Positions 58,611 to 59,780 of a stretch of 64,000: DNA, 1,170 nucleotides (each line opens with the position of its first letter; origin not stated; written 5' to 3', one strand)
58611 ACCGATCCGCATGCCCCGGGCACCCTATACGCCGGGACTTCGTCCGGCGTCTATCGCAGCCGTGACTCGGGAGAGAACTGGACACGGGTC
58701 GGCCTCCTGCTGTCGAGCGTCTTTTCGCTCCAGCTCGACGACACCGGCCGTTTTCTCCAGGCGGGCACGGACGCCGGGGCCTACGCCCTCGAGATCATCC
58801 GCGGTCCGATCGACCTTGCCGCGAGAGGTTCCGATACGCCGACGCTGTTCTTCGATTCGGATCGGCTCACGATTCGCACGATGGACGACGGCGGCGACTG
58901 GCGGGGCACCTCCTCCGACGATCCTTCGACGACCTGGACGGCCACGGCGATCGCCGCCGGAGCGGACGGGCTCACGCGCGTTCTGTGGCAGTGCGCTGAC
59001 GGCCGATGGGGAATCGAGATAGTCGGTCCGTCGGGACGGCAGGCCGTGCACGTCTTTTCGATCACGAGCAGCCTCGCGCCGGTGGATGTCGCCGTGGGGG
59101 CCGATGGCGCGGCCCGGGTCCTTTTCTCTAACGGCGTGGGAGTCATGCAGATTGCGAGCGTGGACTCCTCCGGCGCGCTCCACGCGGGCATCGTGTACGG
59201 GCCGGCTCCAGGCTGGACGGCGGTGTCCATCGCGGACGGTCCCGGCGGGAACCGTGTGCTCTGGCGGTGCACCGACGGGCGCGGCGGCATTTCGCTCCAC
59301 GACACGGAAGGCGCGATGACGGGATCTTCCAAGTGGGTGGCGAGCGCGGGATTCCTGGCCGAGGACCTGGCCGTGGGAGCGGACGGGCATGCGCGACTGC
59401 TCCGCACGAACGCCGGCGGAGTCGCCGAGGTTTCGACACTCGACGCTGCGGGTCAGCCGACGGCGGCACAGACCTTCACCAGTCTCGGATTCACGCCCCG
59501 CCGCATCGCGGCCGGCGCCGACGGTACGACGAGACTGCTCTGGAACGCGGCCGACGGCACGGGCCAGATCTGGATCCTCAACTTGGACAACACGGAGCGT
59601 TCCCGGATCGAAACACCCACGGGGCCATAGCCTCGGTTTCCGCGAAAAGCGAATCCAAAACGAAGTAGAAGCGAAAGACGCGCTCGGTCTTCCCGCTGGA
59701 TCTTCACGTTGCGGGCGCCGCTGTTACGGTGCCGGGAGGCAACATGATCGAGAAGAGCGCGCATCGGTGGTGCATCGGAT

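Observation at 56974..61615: Winged-helix/FHA regulator next to two tandem 623-aa paralogs that combine a BNR propeller with an unassigned six-fold ~46-aa repeat array, each with a duplicated purine-rich leader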

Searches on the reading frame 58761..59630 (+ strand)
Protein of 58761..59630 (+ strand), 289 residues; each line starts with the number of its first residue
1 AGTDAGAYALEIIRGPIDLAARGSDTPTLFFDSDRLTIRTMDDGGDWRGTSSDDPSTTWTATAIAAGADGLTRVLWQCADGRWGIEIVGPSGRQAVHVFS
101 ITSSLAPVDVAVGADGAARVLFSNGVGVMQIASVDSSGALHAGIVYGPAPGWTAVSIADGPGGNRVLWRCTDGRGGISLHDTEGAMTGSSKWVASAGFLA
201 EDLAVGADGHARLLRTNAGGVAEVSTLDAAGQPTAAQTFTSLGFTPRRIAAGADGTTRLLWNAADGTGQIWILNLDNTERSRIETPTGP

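Call 9: find_homologous_proteins(query=window:58761-59630:+)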
Query window:58761-59630:+ (289 aa): 20 proteins with E <= 0.001 among 8000 candidates.
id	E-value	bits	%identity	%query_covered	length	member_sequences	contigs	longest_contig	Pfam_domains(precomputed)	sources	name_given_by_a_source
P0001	5.4e-104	366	61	100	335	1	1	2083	-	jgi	jgi:hypothetical protein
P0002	4.3e-97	343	66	86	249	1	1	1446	-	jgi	jgi:hypothetical protein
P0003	5.7e-82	293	52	100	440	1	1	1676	-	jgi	jgi:hypothetical protein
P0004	4.7e-59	218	48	90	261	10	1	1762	-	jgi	-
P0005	3.8e-54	202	45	95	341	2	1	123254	-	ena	-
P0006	2.9e-43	166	39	96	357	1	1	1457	-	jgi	jgi:hypothetical protein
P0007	2.2e-42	163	38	94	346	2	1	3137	-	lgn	-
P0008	3.1e-42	163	37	93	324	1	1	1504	PF07483.17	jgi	jgi:hypothetical protein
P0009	4.1e-42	162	39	88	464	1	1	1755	PF00390.25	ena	-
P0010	1.5e-40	157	38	94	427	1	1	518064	-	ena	-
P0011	2.3e-40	157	37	94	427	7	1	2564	PF07883.18,PF07483.17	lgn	-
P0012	3.5e-40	156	39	87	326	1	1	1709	-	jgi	jgi:hypothetical protein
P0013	1.2e-39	154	36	96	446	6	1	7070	-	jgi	jgi:hypothetical protein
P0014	2.3e-39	153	38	93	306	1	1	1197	PF07483.17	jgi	jgi:hypothetical protein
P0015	2.3e-37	147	41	81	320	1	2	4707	-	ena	-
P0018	3.1e-28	117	37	85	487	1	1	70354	-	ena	-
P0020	8.2e-19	86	35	78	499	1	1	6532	PF00160.27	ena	-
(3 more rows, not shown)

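Call 12: search_protein_families(library=pfam, proteins=[window:58761-59630:+, P0008, P0011, P0014, P0010, P0018, P0020, P0005], max_evalue=10)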
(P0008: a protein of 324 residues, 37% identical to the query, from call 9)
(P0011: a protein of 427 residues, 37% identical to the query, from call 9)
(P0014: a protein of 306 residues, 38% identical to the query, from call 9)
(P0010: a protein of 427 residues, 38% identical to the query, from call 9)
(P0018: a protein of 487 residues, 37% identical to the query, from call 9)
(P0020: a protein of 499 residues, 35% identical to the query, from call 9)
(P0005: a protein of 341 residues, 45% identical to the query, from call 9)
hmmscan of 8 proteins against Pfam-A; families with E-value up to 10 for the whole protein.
window:58761-59630:+ (289 aa): 2 families
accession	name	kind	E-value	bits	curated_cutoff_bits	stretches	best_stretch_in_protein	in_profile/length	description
PF13517.12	FG-GAP_3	-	0.2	12.7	26.9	0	250-270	12-31/61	FG-GAP-like repeat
PF21392.3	COQ9_N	-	0.4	10.9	27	1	59-68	21-30/31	Ubiquinone biosynthesis protein COQ9, N-terminal domain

P0008 (324 aa): 2 families
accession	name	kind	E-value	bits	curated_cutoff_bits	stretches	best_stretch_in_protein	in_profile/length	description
PF07483.16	W_rich_C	-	2.2e-05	24.8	26.2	1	76-104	34-61/105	Tryptophan-rich Synechocystis species C-terminal domain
PF21392.3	COQ9_N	-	2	8.7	27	0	78-88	19-29/31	Ubiquinone biosynthesis protein COQ9, N-terminal domain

P0011 (427 aa): 4 families
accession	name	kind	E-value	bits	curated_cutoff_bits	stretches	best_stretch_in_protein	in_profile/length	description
PF07883.17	Cupin_2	-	6.3e-10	39.1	27.2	1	55-120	3-66/70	Cupin domain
PF07483.16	W_rich_C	-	5.6e-06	26.8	26.2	1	235-282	34-82/105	Tryptophan-rich Synechocystis species C-terminal domain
PF02678.22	Pirin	-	0.0041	17.6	26.1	1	57-125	39-108/108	Pirin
PF12973.13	Cupin_7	-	0.013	15.7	27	1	45-111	31-88/105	ChrR Cupin-like domain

P0014 (306 aa): 3 families
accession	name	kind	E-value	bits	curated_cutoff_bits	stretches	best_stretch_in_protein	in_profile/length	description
PF07483.16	W_rich_C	-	3.3e-07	30.7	26.2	2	100-139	37-76/105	Tryptophan-rich Synechocystis species C-terminal domain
PF21392.3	COQ9_N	-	0.13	12.5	27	1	140-157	13-30/31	Ubiquinone biosynthesis protein COQ9, N-terminal domain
PF13517.12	FG-GAP_3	-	0.43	11.7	26.9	0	18-62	5-50/61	FG-GAP-like repeat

P0010 (427 aa): 7 families
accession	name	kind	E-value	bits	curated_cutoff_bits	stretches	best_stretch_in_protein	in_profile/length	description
PF23410.3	Beta-prop_VPS8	-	0.00066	19.2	28.9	1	103-172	67-133/358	Vps8 beta-propeller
PF00400.38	WD40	-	0.047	14.7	27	1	104-126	13-35/39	WD domain, G-beta repeat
PF15902.12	Sortilin-Vps10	-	0.051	12.8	33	1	42-96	4-62/446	Sortilin, neurotensin receptor 3,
PF25173.1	Beta-prop_WDR3_1st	-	0.06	13.5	154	1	56-134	29-103/184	WDR3 first beta-propeller domain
PF23726.1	Beta-prop_RSE1_2nd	-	0.11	12.1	30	1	323-363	109-144/327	RSE1/DDB1/CPSF1 second beta-propeller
PF02012.26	BNR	-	0.45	11.1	27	1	83-91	2-10/12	BNR/Asp-box repeat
PF13620.12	CarboxypepD_reg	-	2.1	9.2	32.3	1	272-342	10-79/82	Carboxypeptidase regulatory-like domain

P0018 (487 aa): 0 families

P0020 (499 aa): 4 families
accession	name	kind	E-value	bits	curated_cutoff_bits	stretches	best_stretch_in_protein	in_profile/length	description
PF00160.26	Pro_isomerase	-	3e-30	106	21.7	1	44-184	4-144/159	Cyclophilin type peptidyl-prolyl cis-trans isomerase/CLD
PF02148.25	zf-UBP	-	0.016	15.9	22.7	0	315-335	35-55/63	Zn-finger in ubiquitin-hydrolases and other protein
PF16529.11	Ge1_WD40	-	0.16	11.4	29.5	1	289-341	117-169/329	WD40 region of Ge1, enhancer of mRNA-decapping protein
PF21392.3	COQ9_N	-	2.5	8.3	27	1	349-358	20-29/31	Ubiquinone biosynthesis protein COQ9, N-terminal domain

P0005 (341 aa): 4 families
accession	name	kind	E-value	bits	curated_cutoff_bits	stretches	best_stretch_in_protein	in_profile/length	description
PF07483.16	W_rich_C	-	0.0017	18.8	26.2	1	106-136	31-60/105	Tryptophan-rich Synechocystis species C-terminal domain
PF24123.1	Myosin_VII_N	-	0.1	13.1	27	1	79-104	21-46/53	Myosin VII N-terminal beta barrel domain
PF13517.12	FG-GAP_3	-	0.7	11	26.9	1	162-213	9-52/61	FG-GAP-like repeat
PF13088.12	BNR_2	-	2.6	7.7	31.4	0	80-137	165-223/277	BNR repeat-like domain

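Call 22: find_related_loci(query=A2, collection=genome_contigs, flank=6000)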
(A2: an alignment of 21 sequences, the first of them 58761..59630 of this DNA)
Query A2 (289 aa) in genome_contigs; peptide patterns used: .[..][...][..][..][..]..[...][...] (x = any residue, [..] = any of these).
30 stretches matched a pattern; 14 encode a relative of the query (tblastn E <= 1e-3); 13 distinct loci.
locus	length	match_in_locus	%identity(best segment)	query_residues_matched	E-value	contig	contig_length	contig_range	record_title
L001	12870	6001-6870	40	1-286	2e-52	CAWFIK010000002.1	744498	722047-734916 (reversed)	MAG: uncultured Acidobacteriota bacterium isolate MFD04944.bin.2.204 genome assembly, contig: contig_29316, whole genome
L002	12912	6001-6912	37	1-286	3e-48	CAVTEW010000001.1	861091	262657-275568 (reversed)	MAG: uncultured Acidobacteriota bacterium isolate MFD00822.bin.1.85 genome assembly, contig: contig_116248, whole genome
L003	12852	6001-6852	36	6-283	1e-47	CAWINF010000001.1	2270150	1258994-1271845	MAG: uncultured Acidobacteriota bacterium isolate MFD04944.bin.1.105 genome assembly, contig: contig_21983, whole genome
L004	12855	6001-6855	39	24-283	8e-43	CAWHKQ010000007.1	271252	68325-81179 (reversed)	MAG: uncultured Acidobacteriota bacterium isolate MFD02840.bin.2.120 genome assembly, contig: contig_27805, whole genome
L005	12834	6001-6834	36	1-288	5e-40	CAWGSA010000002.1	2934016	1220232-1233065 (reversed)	MAG: uncultured Acidobacteriota bacterium isolate MFD06085.bin.1.160 genome assembly, contig: contig_18397, whole genome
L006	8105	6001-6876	34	1-286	1e-37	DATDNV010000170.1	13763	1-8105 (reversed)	MAG TPA_asm: Thermoanaerobaculia bacterium isolate SMAG_U446 k141_973918, whole genome shotgun sequence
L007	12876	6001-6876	36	44-275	2e-29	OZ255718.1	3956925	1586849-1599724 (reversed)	MAG: Capsulimonadaceae bacterium isolate 2a8c9191-2463-4728-b900-79d1934bd544 genome assembly, chromosome: 1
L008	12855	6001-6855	37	51-289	2e-29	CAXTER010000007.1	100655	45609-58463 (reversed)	MAG TPA_asm: uncultured Armatimonadales bacterium isolate private_T1868_metawrap_bin.4 genome assembly, contig: private_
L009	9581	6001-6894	31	33-289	3e-25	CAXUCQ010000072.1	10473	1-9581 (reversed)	MAG TPA_asm: uncultured Armatimonadales bacterium isolate public_SRR14722156_metawrap_bin.1 genome assembly, contig: pub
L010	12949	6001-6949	41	35-279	5e-28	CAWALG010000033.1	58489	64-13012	MAG: uncultured Acidobacteriota bacterium isolate MFD02199.bin.2.50 genome assembly, contig: contig_66339, whole genome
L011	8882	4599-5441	27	29-289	1e-21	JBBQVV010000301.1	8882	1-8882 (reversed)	MAG: Chthonomonadales bacterium isolate Co_metawrap_2016 Cmw_2016_k141_21658549_length_8882_cov_7.4093, whole genome sho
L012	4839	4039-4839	32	17-271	7e-20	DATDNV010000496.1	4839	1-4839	MAG TPA_asm: Thermoanaerobaculia bacterium isolate SMAG_U446 k141_1073519, whole genome shotgun sequence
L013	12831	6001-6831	32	55-271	2e-15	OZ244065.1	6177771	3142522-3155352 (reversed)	MAG: Capsulimonadaceae bacterium isolate b96f50d5-ec74-4825-8ec0-1eb044643813 genome assembly, chromosome: 1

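Call 27: predict_structure(alignment_id=A2)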
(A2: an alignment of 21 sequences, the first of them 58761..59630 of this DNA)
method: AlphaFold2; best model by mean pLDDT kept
length: 289 residues; sequences in the alignment: 21
mean_pLDDT: 91.1   pTM: 0.90
mean pLDDT of the five models: 91.1, 90.5, 90.3, 89.9, 89.1
residues with pLDDT >= 90: 241; 70-90: 30; 50-70: 7; < 50: 11
segments of 3 or more residues with pLDDT < 50: 1-11
pLDDT, mean of each block of 10 residues (from residue 1): 33 81 94 85 91 77 94 94 93 93 89 96 96 95 95 97 97 97 95 95 96 96 97 97 96 96 93 97 86
secondary structure, 60 per line:
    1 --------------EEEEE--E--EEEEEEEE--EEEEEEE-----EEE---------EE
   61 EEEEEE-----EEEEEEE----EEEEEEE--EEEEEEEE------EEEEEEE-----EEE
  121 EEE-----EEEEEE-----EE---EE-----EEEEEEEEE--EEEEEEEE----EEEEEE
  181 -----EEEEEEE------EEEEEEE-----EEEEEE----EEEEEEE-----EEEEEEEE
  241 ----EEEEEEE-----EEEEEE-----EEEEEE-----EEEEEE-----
elements in order: E15-19 E25-32 E35-41 E47-49 E59-66 E72-78 E83-89 E92-99 E106-112 E118-123 E129-134 E152-160 E163-170 E175-180 E186-192 E199-205 E211-216 E221-227 E233-240 E245-251 E257-262 E268-273 E279-284

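Call 29: search_protein_representatives(alignment_id=A2)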
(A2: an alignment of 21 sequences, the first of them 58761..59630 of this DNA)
Query: 21 sequences, 386 profile positions. Proteins with E-value up to 0.001 (for the whole library): 14072; up to 1e-10: 5829; up to 1e-30: 992. The best 150 are listed.
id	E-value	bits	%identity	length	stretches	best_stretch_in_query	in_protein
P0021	8.8e-161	552.0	-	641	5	31-378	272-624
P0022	8.7e-153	525.7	-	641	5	33-378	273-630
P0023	2.3e-147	507.9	-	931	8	32-378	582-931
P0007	1.8e-146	505.0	-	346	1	36-378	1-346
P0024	5.4e-143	493.5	-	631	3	32-375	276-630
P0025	7.3e-138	476.6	-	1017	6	31-374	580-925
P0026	4.7e-135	467.3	-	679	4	31-374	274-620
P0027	3.7e-133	461.1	-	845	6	38-376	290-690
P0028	1.3e-126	439.6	-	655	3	29-373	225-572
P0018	1.4e-126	439.4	-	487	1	33-363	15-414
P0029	5.6e-126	437.5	-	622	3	30-376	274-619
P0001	8.1e-126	436.9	-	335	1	44-377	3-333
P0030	1.4e-125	436.1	-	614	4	36-376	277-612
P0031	4.1e-122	424.8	-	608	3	94-378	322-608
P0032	3.3e-121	421.8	-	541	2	31-377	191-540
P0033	2.5e-119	415.6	-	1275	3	157-352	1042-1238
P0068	4.3e-99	349.0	-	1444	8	129-371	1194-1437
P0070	4.4e-98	345.6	-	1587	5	190-370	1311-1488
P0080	1.4e-92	327.5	-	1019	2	133-380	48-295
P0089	3.5e-86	306.5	-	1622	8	172-371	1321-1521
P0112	6.6e-79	282.5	-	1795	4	135-379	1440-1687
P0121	1.9e-77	277.7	-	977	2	194-362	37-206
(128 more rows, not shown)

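Call 31: fold_search(model_id=the predicted structure, library=pdb)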
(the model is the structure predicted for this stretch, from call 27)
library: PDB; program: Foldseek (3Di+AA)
matches with E <= 10: 1652; with E <= 0.001: 962
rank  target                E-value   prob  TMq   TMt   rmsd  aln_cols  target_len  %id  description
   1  8cuk_A                1.4e-08  1.00  0.52  0.47   6.7       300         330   11  X-ray Structure of the WD40 domain of HOPS subunit Vps11 from Yeast (released 2022-05-25)
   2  9m8k_B                3.7e-08  1.00  0.59  0.52   5.5       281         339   12  cryo-EM structure of human TAS2R4 with oligopeptide (released 2026-03-18)
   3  9e78_0L               4.8e-08  1.00  0.57  0.29   5.8       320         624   12  48-nm repeat of the Leishmania tarentolae doublet microtubule (released 2025-03-12)
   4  8kb8_A                5.0e-08  1.00  0.60  0.53   5.5       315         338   13  Structure of the WDR91 WD40 domain complexed with Rab7 (released 2024-08-07)
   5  8cuk_B                6.1e-08  1.00  0.52  0.46   7.0       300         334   10  X-ray Structure of the WD40 domain of HOPS subunit Vps11 from Yeast (released 2022-05-25)
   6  8bd7_S                7.4e-08  1.00  0.52  0.17   9.1       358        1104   11  IFTB1 subcomplex of anterograde Intraflagellar transport trains (Chlamydomonas reinhardtii) (released 2023-01-11)
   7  8r57_g                7.7e-08  1.00  0.58  0.54   5.8       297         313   11  CryoEM structure of wheat 40S ribosomal subunit, head domain (released 2023-12-27)
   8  9dta_B                8.5e-08  1.00  0.59  0.53   5.5       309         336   13  Crystal structure of the WDR domain of WDR91 in complex with DR3448 (released 2024-10-16)
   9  7jpn_C                1.5e-07  1.00  0.56  0.49   6.7       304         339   10  Cryo-EM structure of Arpin-bound Arp2/3 complex (released 2022-02-09)
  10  3zwl_B                1.5e-07  1.00  0.57  0.50   6.6       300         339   10  Structure of eukaryotic translation initiation factor eIF3i complex with eIF3b C-terminus (655-700) (released 2011-10-05)
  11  7ron                  1.7e-07  1.00  0.66  0.33   5.6       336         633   11  Crystal structure of the Friedel-Crafts alkylating enzyme CylK from Cylindospermum licheniforme (released 2022-03-23)
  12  9m5e_C                1.7e-07  1.00  0.54  0.51   6.6       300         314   10  Structure of SPIN90 dimer-Arp2/3 complex-nucleated actin filament (singlet complex) (released 2025-09-10)
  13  9qfq_P                1.8e-07  1.00  0.59  0.32   5.3       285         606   14  Cryo-EM structure of the cofilactin barbed end bound by AIP1 (released 2025-10-08)
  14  1k8k_C                1.8e-07  1.00  0.54  0.46   6.4       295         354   10  Crystal Structure of Arp2/3 Complex (released 2001-12-07)
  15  9e2g_2B               1.9e-07  1.00  0.59  0.31   5.8       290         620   12  Cryo-EM structure of 48 nm repeat of microtubule doublet from T. brucei flagellum (released 2025-03-12)
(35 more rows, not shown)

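Call 32: search_solved_structures(query=A2, max_evalue=1, show_alignments=2)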
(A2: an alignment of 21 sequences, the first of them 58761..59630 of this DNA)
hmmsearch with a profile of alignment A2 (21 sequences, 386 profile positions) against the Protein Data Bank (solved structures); distinct sequences matched with E-value up to 1: 2.
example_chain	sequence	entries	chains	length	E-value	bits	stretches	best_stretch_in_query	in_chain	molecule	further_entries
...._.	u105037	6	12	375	0.48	13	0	69-139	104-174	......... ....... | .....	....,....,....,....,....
6dew_A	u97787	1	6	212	0.8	12.3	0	229-250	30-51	Ubiquinone biosynthesis protein COQ9, mitochondrial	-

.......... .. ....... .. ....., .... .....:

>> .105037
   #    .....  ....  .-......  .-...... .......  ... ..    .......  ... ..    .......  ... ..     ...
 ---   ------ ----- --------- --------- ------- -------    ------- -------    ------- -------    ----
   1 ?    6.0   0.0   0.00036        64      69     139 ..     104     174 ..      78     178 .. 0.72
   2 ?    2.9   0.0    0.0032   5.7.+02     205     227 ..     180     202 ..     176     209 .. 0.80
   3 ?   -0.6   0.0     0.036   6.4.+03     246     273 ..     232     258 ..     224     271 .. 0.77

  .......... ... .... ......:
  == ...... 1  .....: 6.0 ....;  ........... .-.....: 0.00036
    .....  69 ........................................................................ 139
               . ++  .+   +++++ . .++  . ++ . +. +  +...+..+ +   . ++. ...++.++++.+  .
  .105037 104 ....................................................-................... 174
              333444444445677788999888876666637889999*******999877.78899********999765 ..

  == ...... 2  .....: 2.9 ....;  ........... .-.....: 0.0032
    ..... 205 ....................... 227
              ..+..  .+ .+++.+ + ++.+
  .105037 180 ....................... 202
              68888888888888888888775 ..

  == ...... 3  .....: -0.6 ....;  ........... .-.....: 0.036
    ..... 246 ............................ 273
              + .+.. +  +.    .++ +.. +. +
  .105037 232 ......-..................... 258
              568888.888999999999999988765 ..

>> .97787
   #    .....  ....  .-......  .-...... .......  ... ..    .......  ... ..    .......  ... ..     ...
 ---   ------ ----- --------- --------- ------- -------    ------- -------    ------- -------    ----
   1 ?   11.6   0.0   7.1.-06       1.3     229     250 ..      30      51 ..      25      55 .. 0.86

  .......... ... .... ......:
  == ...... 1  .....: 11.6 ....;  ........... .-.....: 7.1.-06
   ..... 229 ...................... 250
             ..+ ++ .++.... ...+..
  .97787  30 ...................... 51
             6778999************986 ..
